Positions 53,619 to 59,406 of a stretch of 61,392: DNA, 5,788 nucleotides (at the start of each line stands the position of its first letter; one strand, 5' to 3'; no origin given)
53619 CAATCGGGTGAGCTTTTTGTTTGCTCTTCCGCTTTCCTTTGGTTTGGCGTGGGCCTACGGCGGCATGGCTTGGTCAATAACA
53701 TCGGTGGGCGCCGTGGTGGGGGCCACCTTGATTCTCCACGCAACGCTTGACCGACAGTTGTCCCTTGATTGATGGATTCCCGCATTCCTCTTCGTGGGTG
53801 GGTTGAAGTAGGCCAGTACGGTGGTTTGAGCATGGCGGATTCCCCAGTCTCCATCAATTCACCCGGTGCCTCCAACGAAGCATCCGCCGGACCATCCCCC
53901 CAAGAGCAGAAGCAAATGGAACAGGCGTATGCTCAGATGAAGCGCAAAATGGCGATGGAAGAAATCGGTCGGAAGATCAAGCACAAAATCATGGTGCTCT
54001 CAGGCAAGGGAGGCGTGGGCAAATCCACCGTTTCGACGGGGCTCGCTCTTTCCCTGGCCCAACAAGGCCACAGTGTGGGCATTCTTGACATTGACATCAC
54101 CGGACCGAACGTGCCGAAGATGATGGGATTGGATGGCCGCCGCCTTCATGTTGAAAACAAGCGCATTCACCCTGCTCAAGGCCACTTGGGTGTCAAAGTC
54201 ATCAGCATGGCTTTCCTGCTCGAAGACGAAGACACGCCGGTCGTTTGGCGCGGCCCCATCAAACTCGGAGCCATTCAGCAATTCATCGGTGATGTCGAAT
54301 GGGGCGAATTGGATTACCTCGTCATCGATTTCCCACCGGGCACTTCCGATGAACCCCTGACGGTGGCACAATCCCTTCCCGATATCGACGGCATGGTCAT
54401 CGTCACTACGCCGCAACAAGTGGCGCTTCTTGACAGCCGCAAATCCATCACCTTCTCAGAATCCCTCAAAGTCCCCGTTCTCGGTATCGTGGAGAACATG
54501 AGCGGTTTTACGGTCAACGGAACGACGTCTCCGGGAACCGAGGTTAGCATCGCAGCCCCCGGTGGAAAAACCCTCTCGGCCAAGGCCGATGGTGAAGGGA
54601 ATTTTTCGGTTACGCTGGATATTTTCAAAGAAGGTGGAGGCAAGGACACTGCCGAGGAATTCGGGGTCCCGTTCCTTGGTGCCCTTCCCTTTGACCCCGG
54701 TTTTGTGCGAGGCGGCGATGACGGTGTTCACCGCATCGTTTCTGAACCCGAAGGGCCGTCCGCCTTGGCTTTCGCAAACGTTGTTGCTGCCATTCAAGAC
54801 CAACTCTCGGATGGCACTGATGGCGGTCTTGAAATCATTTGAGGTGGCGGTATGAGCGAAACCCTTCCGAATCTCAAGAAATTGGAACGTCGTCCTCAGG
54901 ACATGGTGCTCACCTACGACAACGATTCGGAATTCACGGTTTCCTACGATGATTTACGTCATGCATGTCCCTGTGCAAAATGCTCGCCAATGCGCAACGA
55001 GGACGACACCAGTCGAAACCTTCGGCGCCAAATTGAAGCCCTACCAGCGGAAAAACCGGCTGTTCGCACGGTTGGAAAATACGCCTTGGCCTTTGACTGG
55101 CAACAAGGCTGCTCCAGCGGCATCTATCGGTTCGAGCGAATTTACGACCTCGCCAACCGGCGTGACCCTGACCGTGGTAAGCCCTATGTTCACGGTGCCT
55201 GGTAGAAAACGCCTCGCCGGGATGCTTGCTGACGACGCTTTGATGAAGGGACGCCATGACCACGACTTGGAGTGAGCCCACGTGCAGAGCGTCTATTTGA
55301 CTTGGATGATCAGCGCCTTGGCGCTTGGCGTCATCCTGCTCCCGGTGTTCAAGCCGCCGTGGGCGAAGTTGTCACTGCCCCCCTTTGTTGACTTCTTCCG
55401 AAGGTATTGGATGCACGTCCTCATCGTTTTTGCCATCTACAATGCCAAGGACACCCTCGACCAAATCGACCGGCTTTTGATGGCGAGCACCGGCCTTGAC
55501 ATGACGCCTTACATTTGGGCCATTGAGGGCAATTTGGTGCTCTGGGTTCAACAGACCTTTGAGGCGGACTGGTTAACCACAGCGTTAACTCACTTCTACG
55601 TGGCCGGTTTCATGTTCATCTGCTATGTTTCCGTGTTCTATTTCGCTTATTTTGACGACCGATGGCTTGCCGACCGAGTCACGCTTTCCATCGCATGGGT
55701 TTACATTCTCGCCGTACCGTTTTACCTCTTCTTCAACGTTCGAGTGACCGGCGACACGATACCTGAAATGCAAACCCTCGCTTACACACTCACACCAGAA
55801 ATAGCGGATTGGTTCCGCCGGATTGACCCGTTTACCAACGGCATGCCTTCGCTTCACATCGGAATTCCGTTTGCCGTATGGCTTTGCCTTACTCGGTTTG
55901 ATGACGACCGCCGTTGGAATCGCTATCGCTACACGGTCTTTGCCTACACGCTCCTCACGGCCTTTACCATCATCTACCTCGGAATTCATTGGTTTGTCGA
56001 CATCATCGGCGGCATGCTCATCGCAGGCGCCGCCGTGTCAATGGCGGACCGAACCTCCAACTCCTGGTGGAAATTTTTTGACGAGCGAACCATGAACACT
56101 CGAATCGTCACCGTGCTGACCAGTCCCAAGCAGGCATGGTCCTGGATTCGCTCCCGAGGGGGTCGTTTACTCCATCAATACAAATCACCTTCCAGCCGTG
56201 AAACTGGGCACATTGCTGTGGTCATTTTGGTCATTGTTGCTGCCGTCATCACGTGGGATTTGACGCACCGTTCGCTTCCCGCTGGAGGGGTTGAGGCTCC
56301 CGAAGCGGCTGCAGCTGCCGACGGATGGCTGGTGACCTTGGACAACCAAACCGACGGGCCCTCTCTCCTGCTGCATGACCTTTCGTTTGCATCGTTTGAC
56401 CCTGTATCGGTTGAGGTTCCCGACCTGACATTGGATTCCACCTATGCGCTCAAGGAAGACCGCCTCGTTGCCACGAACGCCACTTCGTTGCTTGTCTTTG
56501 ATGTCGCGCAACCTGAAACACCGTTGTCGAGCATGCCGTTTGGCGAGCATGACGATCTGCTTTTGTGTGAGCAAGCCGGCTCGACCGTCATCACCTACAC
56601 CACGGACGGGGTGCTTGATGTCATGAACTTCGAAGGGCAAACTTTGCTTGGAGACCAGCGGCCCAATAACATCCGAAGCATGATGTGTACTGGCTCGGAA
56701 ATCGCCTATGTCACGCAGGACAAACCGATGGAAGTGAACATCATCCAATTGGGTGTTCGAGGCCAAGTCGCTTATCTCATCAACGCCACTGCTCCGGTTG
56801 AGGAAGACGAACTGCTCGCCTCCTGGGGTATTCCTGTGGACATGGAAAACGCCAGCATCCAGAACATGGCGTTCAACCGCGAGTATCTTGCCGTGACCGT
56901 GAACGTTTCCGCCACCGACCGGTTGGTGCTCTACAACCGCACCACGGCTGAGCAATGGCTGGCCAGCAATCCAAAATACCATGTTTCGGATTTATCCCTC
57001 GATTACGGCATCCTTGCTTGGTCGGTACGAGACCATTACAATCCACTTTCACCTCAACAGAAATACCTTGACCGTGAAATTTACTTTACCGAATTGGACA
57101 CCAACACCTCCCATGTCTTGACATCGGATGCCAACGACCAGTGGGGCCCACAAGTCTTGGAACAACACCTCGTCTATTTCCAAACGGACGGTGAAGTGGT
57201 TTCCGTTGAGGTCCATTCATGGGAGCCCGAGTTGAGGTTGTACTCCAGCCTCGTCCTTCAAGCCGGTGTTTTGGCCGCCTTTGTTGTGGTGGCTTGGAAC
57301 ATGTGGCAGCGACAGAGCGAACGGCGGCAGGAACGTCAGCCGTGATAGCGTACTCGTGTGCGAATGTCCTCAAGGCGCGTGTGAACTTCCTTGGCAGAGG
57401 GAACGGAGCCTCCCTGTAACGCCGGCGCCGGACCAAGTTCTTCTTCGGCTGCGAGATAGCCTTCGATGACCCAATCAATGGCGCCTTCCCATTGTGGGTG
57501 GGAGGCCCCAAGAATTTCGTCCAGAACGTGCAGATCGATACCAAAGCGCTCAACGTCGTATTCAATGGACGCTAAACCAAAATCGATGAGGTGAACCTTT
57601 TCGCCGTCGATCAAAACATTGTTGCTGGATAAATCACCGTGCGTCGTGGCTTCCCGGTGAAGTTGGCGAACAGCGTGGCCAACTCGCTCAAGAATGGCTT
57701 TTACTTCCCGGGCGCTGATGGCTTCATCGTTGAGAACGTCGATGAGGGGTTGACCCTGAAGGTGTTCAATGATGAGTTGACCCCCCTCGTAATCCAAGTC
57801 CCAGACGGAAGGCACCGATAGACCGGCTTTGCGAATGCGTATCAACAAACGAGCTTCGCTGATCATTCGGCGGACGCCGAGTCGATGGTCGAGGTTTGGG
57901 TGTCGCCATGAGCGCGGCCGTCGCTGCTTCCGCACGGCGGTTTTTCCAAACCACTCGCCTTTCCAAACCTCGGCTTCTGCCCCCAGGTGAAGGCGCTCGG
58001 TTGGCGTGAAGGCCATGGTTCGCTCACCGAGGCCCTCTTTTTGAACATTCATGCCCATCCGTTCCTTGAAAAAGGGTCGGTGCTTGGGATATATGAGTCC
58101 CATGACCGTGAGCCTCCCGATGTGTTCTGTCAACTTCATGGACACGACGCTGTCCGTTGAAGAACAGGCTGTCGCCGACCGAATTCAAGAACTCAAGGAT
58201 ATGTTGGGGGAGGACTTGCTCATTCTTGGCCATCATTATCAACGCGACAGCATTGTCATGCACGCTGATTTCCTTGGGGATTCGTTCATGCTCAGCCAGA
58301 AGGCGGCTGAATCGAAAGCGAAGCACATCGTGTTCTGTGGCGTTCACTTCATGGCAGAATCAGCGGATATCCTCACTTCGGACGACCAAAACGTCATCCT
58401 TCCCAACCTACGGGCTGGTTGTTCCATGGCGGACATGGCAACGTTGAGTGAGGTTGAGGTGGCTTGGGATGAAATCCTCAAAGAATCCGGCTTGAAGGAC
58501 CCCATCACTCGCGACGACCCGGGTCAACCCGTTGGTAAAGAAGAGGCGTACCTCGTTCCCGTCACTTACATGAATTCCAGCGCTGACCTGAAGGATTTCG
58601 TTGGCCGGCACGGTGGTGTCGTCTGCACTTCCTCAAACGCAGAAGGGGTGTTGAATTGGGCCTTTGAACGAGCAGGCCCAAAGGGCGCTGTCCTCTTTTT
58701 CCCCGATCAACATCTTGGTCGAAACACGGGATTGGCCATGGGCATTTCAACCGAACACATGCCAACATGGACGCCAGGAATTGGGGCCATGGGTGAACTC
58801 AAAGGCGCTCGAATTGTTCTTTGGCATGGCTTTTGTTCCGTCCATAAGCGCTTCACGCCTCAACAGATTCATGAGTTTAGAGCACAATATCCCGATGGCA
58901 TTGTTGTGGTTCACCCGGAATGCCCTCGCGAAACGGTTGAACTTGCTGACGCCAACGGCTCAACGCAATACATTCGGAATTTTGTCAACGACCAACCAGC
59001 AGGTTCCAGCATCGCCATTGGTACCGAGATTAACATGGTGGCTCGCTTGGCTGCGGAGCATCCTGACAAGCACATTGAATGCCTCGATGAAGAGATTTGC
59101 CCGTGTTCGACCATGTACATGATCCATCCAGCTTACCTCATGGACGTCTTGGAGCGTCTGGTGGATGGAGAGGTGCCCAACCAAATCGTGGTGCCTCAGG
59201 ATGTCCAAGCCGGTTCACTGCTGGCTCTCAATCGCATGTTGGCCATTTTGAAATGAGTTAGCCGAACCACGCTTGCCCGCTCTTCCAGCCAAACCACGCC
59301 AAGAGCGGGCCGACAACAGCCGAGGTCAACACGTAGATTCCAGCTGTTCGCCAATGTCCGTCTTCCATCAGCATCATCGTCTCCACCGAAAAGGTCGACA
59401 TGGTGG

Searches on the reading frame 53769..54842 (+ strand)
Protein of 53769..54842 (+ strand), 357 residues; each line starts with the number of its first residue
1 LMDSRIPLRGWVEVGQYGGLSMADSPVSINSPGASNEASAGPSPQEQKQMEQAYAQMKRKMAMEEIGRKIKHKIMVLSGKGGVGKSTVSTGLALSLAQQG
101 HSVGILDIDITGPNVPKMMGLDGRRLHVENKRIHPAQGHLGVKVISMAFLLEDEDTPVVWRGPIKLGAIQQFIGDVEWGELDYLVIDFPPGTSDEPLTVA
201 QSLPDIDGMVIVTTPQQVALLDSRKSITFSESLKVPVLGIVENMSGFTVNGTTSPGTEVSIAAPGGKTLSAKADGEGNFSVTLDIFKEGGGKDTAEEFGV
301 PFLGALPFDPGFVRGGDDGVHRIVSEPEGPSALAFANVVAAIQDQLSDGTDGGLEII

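Call 53: search_protein_families(library=pfam, proteins=[window:53769-54842:+], max_evalue=0.01)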
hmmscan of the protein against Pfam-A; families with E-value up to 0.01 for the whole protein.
window:53769-54842:+ (357 aa): 10 families
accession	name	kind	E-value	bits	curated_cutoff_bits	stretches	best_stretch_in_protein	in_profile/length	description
PF10609.15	ParA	-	1.9e-89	299.8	27.1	2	69-252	1-182/246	NUBPL iron-transfer P-loop NTPase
PF01656.29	CbiA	-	2.6e-12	47.2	25.4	1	74-222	1-54/125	CobQ/CobB/MinD/ParA nucleotide binding domain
PF09140.17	MipZ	-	8.2e-08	32.3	20.7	1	72-205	1-123/262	ATPase MipZ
PF13614.12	AAA_31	-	1.6e-07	31.8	27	1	73-121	3-50/177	AAA domain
PF02374.21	ArsA_ATPase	-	1.9e-07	31.1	24.3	1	73-109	2-38/305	Anion-transporting ATPase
PF03193.22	RsgA_GTPase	-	6.2e-05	23.3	30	1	50-96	84-130/174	RsgA GTPase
PF13481.12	AAA_25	-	0.0001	22.4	27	1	71-103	32-63/195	AAA domain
PF03308.22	MeaB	-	0.00013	21.5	23.1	1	60-113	24-74/273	Methylmalonyl Co-A mutase-associated GTPase MeaB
PF17936.7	Big_6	-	0.00018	22.1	27.6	1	245-287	13-56/83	Bacterial Ig domain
PF20720.3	nSTAND3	-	0.0021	18.2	27.2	1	71-103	16-48/155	Novel STAND NTPase 3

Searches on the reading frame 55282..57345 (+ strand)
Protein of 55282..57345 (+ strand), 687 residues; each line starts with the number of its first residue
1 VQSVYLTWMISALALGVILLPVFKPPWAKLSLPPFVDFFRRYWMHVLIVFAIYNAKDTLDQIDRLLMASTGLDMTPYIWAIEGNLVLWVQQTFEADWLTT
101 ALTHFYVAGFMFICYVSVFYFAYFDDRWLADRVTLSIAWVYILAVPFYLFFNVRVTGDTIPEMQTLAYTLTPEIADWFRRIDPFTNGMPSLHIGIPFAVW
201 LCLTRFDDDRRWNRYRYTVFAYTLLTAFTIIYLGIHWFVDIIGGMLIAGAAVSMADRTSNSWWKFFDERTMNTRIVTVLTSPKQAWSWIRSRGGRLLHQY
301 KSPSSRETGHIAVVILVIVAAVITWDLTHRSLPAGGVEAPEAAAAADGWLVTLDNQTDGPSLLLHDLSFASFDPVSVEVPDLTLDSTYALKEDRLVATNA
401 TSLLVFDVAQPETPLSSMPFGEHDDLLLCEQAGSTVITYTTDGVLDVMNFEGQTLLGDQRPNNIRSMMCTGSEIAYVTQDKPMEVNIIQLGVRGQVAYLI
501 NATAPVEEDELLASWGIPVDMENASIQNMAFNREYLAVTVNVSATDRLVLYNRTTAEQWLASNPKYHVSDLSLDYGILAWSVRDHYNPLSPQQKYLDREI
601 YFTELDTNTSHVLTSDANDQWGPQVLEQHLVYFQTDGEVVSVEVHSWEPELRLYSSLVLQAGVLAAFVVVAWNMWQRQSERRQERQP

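Call 53: search_protein_families(library=pfam, proteins=[window:55282-57345:+], max_evalue=0.01)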
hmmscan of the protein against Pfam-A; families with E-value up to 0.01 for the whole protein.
window:55282-57345:+ (687 aa): 2 families
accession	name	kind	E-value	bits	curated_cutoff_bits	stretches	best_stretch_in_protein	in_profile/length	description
PF14378.12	PAP2_3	-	3.2e-10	40.6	27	1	87-252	16-188/190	PAP2 superfamily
PF01569.27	PAP2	-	1.5e-09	38.1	27.2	1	180-252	47-118/130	PAP2 superfamily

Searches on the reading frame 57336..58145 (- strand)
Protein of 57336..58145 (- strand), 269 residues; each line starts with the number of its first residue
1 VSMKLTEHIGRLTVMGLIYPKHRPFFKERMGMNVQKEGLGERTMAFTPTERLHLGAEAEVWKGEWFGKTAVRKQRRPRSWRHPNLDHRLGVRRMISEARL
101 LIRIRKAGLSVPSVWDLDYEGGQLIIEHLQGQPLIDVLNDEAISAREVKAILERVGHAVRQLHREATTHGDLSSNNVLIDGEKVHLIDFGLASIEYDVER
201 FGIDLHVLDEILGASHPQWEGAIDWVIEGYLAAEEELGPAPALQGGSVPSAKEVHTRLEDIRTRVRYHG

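Call 54: search_protein_families(library=pfam, proteins=[window:57336-58145:-], max_evalue=0.01)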
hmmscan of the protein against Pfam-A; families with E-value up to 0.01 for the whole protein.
window:57336-58145:- (269 aa): 7 families
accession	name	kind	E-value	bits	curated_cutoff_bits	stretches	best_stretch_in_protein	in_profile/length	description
PF06293.20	Kdo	-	4.2e-12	46.4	21.3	1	64-190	20-167/207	Lipopolysaccharide kinase (Kdo/WaaP) family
PF00069.31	Pkinase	-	2.5e-11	43.9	31.7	1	124-193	75-146/263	Protein kinase domain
PF01163.29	RIO1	-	4.8e-10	39.8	22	1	96-190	57-149/187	RIO domain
PF01636.29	APH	-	3e-08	34.1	23.2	2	92-164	35-109/239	Phosphotransferase enzyme family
PF07714.23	PK_Tyr_Ser-Thr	-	2.6e-07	30.7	23.1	1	51-195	6-152/258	Protein tyrosine and serine/threonine kinase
PF19974.5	TCAD9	-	4.7e-06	26.5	40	1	147-190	279-322/429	Ternary complex associated domain 9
PF03109.22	ABC1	-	0.00035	20.2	22.9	1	108-192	129-214/244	ABC1 atypical kinase-like domain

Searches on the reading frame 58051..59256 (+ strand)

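Call 53: search_protein_families(library=pfam, proteins=[window:58051-59256:+], max_evalue=0.01)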
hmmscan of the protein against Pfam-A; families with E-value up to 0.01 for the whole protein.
window:58051-59256:+ (401 aa): 1 family
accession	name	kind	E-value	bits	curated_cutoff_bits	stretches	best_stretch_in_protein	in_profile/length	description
PF02445.21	NadA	-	3e-91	306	27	1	44-398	2-295/295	Quinolinate synthetase A protein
